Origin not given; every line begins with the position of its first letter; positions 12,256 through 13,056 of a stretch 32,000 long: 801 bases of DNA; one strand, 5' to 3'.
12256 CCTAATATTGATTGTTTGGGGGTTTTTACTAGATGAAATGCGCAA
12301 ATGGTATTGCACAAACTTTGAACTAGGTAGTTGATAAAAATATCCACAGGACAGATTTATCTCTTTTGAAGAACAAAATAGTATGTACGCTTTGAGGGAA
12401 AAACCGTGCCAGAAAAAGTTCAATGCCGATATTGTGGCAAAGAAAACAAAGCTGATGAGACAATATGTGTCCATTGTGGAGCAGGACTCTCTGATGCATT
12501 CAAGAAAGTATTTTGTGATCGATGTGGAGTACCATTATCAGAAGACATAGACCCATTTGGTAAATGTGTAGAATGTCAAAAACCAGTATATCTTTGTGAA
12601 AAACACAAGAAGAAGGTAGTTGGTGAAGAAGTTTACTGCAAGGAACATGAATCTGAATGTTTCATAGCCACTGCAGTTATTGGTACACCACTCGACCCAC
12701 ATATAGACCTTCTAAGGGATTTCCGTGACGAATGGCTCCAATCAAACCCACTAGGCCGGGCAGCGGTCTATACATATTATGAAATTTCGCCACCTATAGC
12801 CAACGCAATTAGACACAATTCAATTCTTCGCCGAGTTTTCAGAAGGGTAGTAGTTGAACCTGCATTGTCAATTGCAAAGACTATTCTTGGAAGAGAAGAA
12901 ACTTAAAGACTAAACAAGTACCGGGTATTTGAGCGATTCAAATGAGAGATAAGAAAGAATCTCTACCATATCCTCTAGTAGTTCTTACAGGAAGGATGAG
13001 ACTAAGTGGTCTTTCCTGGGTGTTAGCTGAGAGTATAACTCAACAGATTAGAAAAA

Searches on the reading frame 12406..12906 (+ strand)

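Call 5: search_protein_families(library=pfam, proteins=[window:12406-12906:+])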
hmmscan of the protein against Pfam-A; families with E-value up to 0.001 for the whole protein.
window:12406-12906:+ (166 aa): 5 families
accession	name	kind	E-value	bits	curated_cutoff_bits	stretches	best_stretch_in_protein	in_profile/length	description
PF13240.11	Zn_Ribbon_1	-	6.6e-06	26.2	25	1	7-28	2-23/23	zinc-ribbon domain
PF18912.6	DZR_2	-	7.3e-06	26.2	27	1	6-58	9-56/56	Double zinc ribbon domain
PF12773.13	DZR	-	2.6e-05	24.7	27.3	0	35-61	13-34/45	Double zinc ribbon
PF24463.1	DUF7577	-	9.3e-05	22.4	28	1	4-28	2-26/27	Domain of unknown function (DUF7577)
PF13248.11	Zn_ribbon_3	-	0.00022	21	27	1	3-28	1-26/26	zinc-ribbon domain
